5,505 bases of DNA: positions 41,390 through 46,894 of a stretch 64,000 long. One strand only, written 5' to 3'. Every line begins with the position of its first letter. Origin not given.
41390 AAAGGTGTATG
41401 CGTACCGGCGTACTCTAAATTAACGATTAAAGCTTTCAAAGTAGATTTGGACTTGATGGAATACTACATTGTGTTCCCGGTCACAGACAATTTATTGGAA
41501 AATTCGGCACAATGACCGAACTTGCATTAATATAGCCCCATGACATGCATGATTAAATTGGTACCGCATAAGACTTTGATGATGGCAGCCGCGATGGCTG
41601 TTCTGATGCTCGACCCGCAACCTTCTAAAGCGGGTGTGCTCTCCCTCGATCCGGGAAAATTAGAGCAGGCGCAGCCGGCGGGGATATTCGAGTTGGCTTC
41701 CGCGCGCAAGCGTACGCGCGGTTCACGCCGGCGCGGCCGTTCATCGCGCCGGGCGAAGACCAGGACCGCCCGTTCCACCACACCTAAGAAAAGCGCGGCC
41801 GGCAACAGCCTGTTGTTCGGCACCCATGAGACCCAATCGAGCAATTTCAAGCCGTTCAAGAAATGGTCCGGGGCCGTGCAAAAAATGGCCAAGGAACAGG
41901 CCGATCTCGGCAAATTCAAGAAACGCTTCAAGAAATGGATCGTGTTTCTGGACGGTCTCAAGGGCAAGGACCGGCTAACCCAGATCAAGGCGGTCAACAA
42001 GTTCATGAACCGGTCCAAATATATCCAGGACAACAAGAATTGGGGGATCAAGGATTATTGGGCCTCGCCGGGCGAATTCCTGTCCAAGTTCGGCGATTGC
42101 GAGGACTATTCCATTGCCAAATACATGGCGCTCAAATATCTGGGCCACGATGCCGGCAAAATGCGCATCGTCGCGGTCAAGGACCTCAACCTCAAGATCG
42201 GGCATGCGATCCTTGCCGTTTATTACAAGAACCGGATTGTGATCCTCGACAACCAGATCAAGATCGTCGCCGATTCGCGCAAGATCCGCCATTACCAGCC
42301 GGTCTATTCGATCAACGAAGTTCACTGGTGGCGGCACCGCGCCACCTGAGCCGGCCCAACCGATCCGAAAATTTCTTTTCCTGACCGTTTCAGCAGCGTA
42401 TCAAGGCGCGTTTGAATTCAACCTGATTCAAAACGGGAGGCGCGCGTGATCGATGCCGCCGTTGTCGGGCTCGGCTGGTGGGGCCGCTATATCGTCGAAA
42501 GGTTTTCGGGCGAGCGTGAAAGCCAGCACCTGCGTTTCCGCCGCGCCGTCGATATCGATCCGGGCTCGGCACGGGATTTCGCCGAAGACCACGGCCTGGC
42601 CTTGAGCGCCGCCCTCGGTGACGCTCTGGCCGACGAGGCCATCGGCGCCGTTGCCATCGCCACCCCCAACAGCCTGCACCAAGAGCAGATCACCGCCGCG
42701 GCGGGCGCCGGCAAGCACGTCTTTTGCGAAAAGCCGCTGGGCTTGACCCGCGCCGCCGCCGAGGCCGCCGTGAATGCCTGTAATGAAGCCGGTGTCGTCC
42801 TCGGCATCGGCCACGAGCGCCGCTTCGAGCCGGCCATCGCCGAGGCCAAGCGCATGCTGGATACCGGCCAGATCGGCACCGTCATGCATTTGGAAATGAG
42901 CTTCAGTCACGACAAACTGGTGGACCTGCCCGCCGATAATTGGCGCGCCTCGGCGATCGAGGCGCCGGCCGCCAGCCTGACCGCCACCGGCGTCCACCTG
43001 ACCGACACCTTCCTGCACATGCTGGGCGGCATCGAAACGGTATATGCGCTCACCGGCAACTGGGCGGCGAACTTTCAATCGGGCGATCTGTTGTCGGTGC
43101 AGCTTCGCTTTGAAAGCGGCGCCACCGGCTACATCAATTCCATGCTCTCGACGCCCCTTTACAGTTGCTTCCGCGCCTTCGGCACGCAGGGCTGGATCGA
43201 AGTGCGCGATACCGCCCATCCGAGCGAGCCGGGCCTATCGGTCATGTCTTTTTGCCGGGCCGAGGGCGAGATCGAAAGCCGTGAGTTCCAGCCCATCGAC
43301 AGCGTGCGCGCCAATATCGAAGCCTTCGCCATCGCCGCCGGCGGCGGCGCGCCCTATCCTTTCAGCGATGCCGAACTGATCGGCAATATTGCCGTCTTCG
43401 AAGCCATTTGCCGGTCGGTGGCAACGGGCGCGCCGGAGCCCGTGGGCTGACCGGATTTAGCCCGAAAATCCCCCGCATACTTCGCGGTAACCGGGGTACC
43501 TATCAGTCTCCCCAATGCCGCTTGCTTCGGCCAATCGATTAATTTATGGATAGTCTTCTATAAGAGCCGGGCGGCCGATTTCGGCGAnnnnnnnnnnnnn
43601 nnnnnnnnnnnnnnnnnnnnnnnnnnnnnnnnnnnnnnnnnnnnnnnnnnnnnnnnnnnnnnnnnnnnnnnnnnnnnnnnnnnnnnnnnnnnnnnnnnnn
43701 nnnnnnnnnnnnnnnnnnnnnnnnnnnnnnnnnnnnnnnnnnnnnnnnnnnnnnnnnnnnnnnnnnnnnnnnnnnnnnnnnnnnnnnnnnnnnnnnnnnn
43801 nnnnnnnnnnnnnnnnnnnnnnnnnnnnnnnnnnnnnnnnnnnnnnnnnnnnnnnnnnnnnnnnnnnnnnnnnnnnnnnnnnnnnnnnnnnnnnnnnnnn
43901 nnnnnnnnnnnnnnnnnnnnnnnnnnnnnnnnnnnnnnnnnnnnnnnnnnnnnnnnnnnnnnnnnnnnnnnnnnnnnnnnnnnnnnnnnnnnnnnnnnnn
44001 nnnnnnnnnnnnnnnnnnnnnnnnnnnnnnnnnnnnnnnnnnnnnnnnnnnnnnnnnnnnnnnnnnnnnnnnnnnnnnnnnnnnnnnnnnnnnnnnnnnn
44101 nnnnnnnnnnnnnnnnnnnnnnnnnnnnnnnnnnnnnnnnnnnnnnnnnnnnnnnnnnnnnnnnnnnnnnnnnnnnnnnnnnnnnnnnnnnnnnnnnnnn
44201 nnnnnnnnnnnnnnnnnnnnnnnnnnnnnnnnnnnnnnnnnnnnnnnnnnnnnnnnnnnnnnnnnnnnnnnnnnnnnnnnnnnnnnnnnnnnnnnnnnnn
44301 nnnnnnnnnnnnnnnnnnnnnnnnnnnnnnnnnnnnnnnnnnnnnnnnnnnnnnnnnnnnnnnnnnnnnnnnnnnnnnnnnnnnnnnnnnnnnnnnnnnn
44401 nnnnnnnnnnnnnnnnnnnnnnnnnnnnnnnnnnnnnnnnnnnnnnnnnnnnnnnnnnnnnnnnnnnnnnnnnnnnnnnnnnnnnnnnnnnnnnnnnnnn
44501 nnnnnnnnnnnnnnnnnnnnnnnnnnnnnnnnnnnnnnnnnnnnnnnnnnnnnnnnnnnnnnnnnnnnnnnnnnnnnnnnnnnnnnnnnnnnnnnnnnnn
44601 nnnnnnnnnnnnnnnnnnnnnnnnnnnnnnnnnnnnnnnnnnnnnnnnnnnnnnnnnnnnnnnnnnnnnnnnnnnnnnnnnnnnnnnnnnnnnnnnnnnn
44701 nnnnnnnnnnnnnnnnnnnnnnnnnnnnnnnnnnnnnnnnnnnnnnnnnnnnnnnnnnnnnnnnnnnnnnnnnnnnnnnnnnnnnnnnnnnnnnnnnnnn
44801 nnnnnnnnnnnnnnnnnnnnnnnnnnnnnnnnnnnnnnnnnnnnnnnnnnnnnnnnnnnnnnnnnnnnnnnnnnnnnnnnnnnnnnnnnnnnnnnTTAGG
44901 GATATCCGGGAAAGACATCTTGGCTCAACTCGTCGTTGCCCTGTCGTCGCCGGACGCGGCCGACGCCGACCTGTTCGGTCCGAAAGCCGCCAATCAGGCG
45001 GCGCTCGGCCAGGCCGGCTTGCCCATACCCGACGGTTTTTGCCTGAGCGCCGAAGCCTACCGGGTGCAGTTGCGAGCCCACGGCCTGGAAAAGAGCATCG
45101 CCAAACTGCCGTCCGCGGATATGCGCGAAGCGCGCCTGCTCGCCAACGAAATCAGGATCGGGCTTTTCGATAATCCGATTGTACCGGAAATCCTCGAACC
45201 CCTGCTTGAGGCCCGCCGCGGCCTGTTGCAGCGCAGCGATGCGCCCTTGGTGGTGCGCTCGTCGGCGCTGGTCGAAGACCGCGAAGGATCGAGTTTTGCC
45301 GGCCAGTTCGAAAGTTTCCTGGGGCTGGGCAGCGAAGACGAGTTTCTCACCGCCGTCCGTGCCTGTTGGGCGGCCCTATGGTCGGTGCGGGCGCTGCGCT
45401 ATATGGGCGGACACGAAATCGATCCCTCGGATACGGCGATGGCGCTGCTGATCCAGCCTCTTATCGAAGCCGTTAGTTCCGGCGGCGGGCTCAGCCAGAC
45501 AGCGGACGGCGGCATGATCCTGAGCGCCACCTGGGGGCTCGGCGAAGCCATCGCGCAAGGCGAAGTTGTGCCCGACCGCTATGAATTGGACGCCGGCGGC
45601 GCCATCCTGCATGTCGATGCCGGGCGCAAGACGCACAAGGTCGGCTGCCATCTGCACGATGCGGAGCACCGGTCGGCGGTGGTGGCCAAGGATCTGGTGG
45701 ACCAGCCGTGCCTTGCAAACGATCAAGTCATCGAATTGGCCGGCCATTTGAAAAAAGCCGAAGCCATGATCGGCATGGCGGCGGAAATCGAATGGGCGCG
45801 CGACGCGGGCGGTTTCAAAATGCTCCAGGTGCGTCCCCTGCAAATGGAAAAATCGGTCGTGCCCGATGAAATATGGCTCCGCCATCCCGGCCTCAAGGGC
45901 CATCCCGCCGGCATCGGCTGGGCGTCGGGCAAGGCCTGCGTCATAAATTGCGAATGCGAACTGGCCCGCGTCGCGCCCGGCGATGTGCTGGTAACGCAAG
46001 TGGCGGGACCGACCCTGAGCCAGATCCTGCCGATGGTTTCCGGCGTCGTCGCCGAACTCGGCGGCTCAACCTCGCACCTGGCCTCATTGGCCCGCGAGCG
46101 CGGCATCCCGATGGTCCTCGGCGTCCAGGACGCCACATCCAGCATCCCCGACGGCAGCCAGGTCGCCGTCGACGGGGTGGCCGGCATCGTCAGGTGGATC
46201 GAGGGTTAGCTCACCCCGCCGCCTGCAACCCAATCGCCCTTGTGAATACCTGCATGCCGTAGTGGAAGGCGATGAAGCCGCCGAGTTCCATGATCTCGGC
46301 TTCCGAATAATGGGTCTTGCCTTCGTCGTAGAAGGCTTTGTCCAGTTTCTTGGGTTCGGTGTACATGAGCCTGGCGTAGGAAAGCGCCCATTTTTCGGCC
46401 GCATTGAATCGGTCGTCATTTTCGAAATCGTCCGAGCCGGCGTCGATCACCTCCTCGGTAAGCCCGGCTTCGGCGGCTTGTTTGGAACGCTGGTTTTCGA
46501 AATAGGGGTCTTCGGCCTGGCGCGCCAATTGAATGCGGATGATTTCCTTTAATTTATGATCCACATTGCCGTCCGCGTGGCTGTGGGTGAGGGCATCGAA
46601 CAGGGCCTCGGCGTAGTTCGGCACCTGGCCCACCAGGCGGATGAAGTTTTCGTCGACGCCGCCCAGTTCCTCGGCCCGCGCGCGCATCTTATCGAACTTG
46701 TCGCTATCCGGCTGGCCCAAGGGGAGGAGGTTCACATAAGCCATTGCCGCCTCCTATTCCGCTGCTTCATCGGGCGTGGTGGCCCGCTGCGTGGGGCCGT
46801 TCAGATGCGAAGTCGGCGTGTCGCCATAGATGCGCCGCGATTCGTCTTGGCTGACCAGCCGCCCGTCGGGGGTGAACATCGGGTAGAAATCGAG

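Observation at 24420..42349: Lap-like giant-adhesin release module whose receptor slot holds a periplasmic-sensor/PAS protein with a dead HD-GYP domain instead of a LapD-type GGDEF-EAL protein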

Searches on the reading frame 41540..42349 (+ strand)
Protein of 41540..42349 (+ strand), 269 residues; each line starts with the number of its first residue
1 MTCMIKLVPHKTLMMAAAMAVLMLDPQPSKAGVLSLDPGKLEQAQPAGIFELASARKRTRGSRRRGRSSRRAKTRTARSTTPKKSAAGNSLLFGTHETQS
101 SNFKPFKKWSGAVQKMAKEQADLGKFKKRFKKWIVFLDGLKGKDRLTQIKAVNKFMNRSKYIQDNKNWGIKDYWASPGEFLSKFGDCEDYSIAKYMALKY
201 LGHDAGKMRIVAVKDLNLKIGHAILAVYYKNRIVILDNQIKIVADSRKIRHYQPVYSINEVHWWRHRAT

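Call 3: search_protein_families(library=pfam, proteins=[window:41540-42349:+], max_evalue=0.01)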
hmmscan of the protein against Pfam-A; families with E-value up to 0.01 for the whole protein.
window:41540-42349:+ (269 aa): 2 families
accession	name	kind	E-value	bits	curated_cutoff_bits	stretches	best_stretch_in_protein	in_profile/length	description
PF06035.17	Peptidase_C93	-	3e-15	56.8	27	1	143-245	36-134/162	Bacterial transglutaminase-like cysteine proteinase BTLCP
PF04473.18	DUF553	-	0.00025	21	20.5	1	140-243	10-118/140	Transglutaminase-like domain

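Call 11: search_protein_families(library=ncbifam, proteins=[window:41540-42349:+], max_evalue=0.01)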
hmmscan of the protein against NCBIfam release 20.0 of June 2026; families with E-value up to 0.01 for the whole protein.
window:41540-42349:+ (269 aa): 1 family
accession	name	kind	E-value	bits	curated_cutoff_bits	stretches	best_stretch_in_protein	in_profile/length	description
NF045674.1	CystProtLapG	equivalog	1.7e-28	99.3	320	1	115-264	33-186/221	cysteine protease LapG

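Call 35: search_solved_structures(query=window:41540-42349:+, max_evalue=0.01, show_alignments=3)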
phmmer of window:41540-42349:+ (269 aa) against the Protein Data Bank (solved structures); distinct sequences matched with E-value up to 0.01: 2.
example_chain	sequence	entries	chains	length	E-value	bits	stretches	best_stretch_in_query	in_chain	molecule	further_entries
4fgo_A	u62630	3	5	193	1.3e-19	74.4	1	113-265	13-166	Periplasmic protein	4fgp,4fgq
4u65_E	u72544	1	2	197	1.3e-19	74.4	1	117-260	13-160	Putative cystine protease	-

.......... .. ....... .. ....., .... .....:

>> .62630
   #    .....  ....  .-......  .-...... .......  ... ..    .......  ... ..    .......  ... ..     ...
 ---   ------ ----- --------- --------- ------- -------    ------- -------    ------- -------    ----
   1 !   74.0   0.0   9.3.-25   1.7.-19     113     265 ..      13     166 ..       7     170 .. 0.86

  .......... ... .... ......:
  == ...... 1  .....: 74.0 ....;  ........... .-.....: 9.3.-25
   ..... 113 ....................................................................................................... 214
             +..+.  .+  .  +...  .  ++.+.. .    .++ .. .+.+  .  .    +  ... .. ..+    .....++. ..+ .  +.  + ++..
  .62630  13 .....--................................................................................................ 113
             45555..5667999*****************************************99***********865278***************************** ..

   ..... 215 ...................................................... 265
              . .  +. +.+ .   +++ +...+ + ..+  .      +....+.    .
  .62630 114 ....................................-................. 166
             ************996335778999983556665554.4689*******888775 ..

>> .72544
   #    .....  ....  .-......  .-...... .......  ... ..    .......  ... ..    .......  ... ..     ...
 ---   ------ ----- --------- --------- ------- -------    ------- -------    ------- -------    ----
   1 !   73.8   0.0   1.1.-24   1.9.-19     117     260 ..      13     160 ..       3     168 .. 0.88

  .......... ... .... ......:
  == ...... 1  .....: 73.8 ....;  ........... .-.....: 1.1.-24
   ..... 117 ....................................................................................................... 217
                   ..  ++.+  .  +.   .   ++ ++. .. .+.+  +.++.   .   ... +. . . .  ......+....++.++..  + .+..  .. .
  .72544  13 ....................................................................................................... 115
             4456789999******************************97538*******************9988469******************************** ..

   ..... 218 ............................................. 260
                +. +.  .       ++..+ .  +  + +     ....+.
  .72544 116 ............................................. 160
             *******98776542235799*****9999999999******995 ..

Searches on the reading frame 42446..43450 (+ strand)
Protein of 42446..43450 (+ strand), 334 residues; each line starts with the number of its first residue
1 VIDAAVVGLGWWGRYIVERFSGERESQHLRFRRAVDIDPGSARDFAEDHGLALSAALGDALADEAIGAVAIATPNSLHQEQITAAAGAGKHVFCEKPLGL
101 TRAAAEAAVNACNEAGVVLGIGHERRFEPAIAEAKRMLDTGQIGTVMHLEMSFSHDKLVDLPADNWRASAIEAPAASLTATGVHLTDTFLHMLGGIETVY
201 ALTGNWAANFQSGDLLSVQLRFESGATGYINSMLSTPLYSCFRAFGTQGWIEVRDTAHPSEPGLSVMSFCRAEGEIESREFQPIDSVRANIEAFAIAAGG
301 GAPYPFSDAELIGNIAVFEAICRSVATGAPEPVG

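Call 46: search_protein_families(library=pfam, proteins=[window:42446-43450:+], max_evalue=0.001)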
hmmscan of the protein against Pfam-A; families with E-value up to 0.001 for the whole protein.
window:42446-43450:+ (334 aa): 3 families
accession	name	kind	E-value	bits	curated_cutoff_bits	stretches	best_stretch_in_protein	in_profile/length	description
PF01408.29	GFO_IDH_MocA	-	3e-21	76.8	24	1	4-123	3-120/120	Oxidoreductase family, NAD-binding Rossmann fold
PF22725.1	GFO_IDH_MocA_C3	-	2e-19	70.2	27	1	132-252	2-124/124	GFO/IDH/MocA C-terminal domain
PF02894.22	GFO_IDH_MocA_C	-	3.2e-08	34.1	22.9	1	135-330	1-215/218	Oxidoreductase family, C-terminal alpha/beta domain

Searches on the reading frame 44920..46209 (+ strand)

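Call 3: search_protein_families(library=pfam, proteins=[window:44920-46209:+], max_evalue=0.01)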
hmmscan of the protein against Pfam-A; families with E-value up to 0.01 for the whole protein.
window:44920-46209:+ (429 aa): 2 families
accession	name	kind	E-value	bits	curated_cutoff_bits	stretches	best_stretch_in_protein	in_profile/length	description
PF01326.24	PPDK_N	-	3.3e-56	191.4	27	1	17-312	2-314/328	Pyruvate phosphate dikinase, AMP/ATP-binding domain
PF00391.29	PEP-utilizers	-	1.2e-18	66.9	23.1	1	352-422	2-72/72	PEP-utilising enzyme, mobile domain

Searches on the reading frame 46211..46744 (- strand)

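Call 46: search_protein_families(library=pfam, proteins=[window:46211-46744:-], max_evalue=0.001)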
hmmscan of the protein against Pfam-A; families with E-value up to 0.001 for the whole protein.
window:46211-46744:- (177 aa): 1 family
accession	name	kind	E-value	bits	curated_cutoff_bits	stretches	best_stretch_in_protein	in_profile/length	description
PF02627.25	CMD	-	0.00063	20.1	23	0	42-102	1-61/84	Carboxymuconolactone decarboxylase family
